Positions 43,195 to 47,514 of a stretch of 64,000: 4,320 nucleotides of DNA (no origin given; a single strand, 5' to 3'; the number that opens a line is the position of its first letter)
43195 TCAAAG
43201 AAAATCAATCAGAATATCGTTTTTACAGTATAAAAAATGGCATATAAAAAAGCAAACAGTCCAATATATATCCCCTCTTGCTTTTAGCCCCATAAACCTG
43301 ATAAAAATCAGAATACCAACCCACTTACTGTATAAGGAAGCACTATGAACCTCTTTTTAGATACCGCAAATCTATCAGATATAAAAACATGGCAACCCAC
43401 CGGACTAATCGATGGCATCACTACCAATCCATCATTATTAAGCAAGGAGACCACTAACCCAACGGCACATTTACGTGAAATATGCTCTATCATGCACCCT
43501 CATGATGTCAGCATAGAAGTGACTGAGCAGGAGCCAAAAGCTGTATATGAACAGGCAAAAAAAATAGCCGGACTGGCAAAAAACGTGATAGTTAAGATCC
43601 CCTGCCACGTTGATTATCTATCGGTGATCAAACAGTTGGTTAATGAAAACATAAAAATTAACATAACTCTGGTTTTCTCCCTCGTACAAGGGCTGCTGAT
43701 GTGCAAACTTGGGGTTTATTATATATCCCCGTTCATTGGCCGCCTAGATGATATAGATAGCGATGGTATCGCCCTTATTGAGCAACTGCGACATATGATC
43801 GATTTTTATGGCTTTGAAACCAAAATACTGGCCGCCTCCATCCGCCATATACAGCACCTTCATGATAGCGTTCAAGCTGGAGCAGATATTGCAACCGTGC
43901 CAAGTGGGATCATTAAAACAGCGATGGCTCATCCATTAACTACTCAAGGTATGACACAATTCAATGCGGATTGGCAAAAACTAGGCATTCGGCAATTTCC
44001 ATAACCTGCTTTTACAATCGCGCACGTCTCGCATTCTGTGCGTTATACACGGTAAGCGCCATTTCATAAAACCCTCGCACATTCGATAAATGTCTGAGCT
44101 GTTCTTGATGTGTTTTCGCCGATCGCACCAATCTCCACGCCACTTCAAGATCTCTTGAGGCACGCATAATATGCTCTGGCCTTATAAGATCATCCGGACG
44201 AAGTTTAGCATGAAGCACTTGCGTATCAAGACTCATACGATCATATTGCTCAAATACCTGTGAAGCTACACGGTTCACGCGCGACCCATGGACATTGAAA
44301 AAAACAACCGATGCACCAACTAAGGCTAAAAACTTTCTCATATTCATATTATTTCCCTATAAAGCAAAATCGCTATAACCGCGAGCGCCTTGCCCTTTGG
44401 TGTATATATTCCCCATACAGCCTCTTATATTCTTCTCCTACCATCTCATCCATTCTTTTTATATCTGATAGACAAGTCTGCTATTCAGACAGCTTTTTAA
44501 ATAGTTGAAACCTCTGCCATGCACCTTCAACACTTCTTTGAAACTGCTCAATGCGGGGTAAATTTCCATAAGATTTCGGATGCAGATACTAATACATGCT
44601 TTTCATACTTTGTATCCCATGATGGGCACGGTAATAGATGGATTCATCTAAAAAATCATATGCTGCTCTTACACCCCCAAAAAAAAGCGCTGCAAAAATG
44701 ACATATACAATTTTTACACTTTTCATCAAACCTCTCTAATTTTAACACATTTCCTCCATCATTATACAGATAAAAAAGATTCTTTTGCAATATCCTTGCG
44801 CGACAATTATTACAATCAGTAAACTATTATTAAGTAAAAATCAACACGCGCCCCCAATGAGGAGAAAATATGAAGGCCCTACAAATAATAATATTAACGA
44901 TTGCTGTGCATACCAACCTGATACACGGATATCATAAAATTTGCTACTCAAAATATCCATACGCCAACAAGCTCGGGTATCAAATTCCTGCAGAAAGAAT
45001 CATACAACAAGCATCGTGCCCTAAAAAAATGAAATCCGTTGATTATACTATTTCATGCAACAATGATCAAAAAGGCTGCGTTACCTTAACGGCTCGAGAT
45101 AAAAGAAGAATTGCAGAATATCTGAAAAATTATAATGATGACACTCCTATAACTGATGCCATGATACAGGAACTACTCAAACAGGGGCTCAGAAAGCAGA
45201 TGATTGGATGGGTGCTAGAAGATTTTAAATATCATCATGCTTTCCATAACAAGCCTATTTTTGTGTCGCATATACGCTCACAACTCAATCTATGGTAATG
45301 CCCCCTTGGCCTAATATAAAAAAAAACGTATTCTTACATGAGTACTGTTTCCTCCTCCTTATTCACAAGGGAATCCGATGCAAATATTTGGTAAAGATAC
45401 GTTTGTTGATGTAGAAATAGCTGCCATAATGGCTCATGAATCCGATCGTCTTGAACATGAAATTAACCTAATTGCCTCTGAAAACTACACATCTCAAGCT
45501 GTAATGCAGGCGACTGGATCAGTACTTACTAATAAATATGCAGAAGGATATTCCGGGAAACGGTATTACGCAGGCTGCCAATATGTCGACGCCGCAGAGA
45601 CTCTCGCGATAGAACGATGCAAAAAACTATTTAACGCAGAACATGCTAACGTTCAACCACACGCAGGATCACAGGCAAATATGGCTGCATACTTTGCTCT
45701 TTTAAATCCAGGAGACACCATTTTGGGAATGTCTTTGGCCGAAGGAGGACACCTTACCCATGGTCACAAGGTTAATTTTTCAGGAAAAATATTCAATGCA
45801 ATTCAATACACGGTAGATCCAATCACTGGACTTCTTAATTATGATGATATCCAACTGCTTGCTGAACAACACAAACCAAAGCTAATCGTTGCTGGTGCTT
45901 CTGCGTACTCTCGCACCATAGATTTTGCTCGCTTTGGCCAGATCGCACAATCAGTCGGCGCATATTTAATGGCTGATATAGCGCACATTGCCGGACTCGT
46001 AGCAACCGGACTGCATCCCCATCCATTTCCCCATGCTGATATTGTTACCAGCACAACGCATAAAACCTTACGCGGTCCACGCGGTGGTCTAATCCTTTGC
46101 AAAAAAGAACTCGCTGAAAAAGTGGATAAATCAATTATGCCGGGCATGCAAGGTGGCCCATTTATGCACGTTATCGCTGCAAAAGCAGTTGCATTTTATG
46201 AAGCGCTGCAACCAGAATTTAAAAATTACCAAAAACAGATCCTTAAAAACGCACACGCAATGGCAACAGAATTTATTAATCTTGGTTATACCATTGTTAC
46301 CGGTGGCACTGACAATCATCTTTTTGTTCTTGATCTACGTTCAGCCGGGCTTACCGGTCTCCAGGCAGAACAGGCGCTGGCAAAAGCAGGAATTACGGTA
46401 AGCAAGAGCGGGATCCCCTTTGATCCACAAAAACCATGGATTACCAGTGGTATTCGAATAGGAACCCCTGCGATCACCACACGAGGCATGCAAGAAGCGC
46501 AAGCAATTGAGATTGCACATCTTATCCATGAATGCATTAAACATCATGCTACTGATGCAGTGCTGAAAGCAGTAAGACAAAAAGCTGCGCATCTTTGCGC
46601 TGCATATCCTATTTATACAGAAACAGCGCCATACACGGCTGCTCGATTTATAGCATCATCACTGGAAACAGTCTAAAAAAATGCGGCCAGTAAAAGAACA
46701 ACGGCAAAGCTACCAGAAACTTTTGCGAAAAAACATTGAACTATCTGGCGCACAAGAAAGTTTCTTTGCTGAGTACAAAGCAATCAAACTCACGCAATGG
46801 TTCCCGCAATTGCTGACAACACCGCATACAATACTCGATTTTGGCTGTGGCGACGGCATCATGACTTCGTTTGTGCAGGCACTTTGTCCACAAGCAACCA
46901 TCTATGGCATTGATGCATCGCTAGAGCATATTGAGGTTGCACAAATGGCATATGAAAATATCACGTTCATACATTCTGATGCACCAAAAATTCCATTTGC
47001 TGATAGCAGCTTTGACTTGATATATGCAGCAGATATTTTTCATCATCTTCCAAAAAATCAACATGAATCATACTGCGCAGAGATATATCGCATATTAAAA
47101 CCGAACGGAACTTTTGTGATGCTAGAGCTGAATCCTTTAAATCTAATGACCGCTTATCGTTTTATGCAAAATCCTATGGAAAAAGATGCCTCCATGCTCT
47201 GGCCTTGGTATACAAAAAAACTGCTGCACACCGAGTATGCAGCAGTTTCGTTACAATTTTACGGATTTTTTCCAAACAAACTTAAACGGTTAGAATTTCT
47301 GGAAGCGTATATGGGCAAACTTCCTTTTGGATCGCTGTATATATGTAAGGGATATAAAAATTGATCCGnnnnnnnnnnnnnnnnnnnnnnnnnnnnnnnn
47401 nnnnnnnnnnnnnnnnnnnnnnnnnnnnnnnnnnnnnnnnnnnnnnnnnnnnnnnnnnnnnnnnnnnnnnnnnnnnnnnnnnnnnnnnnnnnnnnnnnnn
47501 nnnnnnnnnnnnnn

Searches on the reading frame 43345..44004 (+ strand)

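Call 43: search_protein_families(library=pfam, proteins=[window:43345-44004:+], max_evalue=0.001)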
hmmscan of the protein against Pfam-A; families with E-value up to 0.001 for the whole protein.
window:43345-44004:+ (219 aa): 1 family
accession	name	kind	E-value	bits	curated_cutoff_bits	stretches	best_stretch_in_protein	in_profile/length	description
PF00923.25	TAL_FSA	-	4.3e-49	167.8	27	1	3-213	1-281/285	Transaldolase/Fructose-6-phosphate aldolase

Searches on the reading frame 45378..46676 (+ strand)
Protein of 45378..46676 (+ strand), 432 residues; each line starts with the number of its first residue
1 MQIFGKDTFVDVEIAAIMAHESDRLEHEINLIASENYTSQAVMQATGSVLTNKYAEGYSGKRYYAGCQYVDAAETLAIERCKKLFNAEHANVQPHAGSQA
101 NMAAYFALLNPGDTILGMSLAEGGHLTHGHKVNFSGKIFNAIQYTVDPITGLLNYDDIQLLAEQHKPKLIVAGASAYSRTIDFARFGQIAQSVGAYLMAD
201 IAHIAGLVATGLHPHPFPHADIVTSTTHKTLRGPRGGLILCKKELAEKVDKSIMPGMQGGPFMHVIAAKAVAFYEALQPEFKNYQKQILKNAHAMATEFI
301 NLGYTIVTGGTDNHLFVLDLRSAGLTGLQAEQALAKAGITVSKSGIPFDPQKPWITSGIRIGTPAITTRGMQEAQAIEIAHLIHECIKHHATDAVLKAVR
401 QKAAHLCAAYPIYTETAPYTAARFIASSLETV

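Call 44: search_protein_families(library=pfam, proteins=[window:45378-46676:+], max_evalue=0.001)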
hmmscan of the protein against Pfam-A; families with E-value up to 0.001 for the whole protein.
window:45378-46676:+ (432 aa): 1 family
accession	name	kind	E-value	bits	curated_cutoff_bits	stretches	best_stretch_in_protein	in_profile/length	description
PF00464.25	SHMT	-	2.6e-163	543.7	27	1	10-383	4-399/399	Serine hydroxymethyltransferase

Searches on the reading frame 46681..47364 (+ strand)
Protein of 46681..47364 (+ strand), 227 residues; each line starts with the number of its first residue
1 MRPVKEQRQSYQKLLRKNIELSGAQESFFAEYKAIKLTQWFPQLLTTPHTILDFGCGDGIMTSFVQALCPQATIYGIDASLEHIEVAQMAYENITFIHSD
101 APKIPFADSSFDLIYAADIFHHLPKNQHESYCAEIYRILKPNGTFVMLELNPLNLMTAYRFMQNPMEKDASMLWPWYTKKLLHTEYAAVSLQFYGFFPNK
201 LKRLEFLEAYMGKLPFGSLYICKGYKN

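Call 44: search_protein_families(library=pfam, proteins=[window:46681-47364:+], max_evalue=0.001)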
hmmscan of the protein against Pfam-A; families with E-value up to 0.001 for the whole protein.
window:46681-47364:+ (227 aa): 10 families
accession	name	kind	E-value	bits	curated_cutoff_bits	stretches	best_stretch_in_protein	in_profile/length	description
PF13649.12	Methyltransf_25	-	3.7e-23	82.5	27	1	51-143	1-97/97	Methyltransferase domain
PF08241.18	Methyltransf_11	-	6.9e-23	81.5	21.2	1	52-147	1-95/95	Methyltransferase domain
PF13847.12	Methyltransf_31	-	3e-18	66.3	27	1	50-180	6-136/145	Methyltransferase domain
PF13489.12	Methyltransf_23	-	1.6e-14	54.4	27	1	32-178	7-146/164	Methyltransferase domain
PF08242.18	Methyltransf_12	-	1.8e-14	54.7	30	1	52-145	1-98/98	Methyltransferase domain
PF01209.24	Ubie_methyltran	-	3.7e-09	36.7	20.1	1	47-154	47-158/233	ubiE/COQ5 methyltransferase family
PF05175.20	MTS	-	5.8e-07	29.7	23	1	46-152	28-143/170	Methyltransferase small domain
PF02353.26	CMAS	-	1.2e-06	28.5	27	1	46-147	61-164/273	Mycolic acid cyclopropane synthetase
PF03141.22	Methyltransf_29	-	0.00029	20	23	1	47-147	117-217/506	Putative S-adenosyl-L-methionine-dependent methyltransferase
PF20922.3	Anamorsin_N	-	0.00053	20.2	27.1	1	103-150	44-90/163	Anamorsin, N-terminal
